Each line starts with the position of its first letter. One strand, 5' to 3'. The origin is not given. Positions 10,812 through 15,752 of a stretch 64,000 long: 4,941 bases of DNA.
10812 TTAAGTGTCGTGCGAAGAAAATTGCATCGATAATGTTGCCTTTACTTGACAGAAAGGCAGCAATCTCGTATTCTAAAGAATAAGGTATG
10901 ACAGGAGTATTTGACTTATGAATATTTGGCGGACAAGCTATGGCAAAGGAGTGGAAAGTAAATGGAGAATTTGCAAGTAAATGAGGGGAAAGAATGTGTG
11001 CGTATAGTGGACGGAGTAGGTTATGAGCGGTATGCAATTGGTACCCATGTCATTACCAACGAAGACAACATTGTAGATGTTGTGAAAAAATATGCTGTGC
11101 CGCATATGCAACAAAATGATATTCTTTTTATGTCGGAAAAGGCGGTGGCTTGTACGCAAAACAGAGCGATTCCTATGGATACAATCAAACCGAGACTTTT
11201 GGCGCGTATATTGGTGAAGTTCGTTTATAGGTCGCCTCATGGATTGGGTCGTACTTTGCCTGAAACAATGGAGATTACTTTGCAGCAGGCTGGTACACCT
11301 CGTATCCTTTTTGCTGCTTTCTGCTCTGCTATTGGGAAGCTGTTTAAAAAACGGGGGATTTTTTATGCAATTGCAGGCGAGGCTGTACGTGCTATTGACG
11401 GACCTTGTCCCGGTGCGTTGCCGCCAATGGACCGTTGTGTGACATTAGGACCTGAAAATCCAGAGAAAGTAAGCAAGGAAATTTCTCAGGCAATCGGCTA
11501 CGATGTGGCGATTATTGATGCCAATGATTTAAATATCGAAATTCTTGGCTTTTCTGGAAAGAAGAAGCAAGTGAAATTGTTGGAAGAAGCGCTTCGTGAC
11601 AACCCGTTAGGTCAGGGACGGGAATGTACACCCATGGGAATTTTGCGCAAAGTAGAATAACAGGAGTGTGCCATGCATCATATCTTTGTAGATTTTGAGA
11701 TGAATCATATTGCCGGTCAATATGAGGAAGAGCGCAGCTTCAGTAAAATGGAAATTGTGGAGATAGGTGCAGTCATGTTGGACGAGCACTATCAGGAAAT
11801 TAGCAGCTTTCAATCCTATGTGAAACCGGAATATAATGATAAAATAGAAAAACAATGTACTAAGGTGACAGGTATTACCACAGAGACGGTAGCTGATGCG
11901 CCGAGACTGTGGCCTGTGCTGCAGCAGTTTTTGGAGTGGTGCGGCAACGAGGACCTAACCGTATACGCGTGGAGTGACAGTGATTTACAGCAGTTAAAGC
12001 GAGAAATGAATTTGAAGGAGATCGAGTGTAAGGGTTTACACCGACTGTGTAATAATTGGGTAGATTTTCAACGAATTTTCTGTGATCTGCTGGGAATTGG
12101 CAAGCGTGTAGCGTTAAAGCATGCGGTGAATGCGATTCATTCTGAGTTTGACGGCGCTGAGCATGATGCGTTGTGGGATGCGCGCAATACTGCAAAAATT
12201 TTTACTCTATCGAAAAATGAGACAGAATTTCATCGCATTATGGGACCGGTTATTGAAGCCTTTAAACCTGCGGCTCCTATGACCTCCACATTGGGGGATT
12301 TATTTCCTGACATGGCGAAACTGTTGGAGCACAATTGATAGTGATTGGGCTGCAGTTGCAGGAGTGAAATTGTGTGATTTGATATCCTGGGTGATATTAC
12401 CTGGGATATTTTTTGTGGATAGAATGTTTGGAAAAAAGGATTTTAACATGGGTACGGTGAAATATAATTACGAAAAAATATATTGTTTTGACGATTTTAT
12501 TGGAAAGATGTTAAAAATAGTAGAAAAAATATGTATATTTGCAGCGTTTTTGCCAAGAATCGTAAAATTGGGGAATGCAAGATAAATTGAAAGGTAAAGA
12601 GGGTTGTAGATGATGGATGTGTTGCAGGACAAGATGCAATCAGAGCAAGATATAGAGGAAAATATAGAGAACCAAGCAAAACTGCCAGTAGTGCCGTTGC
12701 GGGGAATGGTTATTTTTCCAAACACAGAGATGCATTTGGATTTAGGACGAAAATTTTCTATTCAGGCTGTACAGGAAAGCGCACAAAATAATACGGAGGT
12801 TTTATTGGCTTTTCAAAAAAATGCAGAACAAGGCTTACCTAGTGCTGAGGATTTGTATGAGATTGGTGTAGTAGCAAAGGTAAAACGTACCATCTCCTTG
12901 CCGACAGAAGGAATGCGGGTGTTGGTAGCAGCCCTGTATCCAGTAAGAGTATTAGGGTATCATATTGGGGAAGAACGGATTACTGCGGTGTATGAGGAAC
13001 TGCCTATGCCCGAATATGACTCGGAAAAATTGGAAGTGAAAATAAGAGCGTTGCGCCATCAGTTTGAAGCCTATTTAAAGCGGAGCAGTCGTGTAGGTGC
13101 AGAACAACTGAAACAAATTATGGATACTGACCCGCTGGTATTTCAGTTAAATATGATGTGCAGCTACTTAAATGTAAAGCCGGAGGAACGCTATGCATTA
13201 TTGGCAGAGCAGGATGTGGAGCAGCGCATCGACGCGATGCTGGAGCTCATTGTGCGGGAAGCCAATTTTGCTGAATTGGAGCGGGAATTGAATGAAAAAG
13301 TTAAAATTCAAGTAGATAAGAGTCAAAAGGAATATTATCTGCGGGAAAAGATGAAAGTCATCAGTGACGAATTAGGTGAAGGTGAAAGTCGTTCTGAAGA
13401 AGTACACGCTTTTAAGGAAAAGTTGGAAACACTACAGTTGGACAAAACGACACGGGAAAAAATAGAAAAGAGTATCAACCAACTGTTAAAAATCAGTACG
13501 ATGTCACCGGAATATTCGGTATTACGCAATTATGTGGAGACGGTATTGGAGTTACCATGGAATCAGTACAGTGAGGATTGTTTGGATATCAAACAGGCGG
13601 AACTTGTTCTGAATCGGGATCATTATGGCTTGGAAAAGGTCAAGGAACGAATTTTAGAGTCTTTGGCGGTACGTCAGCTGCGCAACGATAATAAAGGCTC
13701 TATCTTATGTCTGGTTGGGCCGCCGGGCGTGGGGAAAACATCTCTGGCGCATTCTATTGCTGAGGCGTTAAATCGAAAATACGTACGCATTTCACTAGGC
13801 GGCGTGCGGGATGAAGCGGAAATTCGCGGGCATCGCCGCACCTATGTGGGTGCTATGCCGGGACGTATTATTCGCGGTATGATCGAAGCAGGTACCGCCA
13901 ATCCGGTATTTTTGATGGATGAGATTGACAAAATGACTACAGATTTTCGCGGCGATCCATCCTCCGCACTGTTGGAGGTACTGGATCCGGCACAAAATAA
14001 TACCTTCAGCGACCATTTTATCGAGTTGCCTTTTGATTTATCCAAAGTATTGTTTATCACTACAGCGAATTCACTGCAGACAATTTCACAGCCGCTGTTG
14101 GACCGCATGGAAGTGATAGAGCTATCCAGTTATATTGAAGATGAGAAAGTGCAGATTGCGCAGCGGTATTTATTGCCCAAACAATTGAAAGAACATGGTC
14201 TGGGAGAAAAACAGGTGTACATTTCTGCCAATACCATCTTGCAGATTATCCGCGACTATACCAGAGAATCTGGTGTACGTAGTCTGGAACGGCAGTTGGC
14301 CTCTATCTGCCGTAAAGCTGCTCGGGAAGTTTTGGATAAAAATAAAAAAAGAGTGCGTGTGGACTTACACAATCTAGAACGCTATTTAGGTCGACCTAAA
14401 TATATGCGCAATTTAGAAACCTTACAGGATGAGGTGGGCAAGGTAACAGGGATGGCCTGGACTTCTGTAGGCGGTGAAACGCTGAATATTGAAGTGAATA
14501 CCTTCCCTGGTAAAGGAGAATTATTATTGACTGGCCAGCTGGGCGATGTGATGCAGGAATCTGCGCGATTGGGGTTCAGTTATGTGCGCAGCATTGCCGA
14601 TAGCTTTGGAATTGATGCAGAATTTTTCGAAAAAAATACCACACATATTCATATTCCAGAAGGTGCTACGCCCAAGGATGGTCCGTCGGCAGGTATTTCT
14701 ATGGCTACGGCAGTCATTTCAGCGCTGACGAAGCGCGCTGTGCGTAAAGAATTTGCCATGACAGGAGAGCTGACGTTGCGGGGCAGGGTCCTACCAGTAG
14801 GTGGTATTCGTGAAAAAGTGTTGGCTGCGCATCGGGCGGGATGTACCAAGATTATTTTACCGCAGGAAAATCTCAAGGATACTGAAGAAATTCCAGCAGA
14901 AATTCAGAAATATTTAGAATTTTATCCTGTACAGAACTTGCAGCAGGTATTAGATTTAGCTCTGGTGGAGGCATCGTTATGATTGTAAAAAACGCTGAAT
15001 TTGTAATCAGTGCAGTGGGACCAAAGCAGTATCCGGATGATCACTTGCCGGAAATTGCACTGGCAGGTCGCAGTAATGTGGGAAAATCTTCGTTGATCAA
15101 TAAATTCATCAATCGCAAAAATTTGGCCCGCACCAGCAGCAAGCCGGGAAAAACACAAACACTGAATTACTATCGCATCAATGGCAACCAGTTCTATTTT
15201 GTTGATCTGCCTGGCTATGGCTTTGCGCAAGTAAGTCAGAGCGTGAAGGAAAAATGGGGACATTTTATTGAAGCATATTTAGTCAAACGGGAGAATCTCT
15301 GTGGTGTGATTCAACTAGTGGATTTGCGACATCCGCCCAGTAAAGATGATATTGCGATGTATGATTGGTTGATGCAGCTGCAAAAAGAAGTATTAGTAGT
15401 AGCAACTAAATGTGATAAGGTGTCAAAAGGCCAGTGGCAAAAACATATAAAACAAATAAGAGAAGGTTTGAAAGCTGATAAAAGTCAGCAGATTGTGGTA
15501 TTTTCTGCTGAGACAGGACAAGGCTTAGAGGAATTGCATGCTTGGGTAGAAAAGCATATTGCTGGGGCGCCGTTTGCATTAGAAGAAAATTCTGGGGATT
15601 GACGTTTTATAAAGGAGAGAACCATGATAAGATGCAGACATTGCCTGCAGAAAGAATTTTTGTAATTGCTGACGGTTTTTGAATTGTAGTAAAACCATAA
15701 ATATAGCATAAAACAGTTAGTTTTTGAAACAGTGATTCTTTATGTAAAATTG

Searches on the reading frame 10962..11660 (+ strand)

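Call 55: search_protein_families(library=pfam, proteins=[window:10962-11660:+], max_evalue=0.00001)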
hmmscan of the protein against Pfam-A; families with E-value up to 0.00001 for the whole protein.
window:10962-11660:+ (232 aa): 1 family
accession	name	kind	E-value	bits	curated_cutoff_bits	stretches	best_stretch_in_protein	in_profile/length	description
PF01996.21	F420_ligase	-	6.4e-08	32.8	25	1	27-180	3-140/218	F420-0:Gamma-glutamyl ligase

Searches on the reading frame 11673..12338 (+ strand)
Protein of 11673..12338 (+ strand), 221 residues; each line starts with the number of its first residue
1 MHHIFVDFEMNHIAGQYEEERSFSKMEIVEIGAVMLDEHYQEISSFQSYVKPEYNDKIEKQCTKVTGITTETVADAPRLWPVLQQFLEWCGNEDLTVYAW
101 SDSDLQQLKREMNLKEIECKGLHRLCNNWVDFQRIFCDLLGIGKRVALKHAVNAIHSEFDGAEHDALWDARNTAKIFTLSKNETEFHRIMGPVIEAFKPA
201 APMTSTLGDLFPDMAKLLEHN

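Call 55: search_protein_families(library=pfam, proteins=[window:11673-12338:+], max_evalue=0.00001)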
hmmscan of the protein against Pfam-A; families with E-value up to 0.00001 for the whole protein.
window:11673-12338:+ (221 aa): 2 families
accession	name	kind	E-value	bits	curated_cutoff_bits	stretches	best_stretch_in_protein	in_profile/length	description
PF00929.31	RNase_T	-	1.2e-21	78.4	24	1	4-177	1-164/164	Exonuclease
PF16473.11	Rv2179c-like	-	3.2e-06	27.4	27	1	20-177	13-173/177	3'-5' exoribonuclease Rv2179c-like domain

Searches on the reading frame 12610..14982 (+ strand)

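Call 56: search_protein_families(library=pfam, proteins=[window:12610-14982:+], max_evalue=0.00001)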
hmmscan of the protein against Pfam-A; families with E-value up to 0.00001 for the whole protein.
window:12610-14982:+ (790 aa): 7 families
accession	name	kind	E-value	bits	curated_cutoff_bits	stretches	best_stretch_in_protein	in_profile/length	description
PF05362.19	Lon_C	-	1.7e-87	292.7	21.1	1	584-786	2-204/205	Lon protease (S16) C-terminal proteolytic domain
PF02190.22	LON_substr_bdg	-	3.6e-33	115.6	28.7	1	24-216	1-200/200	ATP-dependent protease La (LON) substrate-binding domain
PF00004.35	AAA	-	3.1e-25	89.6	21.2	1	366-504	1-127/131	ATPase family associated with various cellular activities (AAA)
PF22667.2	Lon_lid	-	7.9e-23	80.3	27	1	527-581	1-56/57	Lon protease AAA+ ATPase lid domain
PF13541.12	ChlI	-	6.3e-10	39.4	27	1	627-754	1-121/121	Subunit ChlI of Mg-chelatase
PF07728.20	AAA_5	-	2.8e-09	37.5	22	1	366-500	2-139/139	AAA domain (dynein-related subfamily)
PF13191.12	AAA_16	-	6.2e-06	27.2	32.6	0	355-399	14-60/167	AAA ATPase domain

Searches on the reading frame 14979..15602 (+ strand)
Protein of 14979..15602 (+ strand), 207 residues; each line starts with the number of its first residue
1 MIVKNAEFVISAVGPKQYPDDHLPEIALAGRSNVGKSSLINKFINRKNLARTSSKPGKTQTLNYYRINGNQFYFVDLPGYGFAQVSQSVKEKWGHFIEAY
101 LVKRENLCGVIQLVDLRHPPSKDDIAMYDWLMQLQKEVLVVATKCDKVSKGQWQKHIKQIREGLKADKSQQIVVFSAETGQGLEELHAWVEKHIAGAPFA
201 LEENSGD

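Call 56: search_protein_families(library=pfam, proteins=[window:14979-15602:+], max_evalue=0.00001)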
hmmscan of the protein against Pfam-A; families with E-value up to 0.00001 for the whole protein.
window:14979-15602:+ (207 aa): 3 families
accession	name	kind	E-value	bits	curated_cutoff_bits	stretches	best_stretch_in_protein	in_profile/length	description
PF01926.29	MMR_HSR1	-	1.3e-21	77.3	21.9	1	25-144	1-113/113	50S ribosome-binding GTPase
PF02421.24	FeoB_N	-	9.1e-12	45.2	27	1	25-187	2-153/156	Ferrous iron transport protein B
PF03193.22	RsgA_GTPase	-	4.6e-08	33.5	30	0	26-79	109-167/174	RsgA GTPase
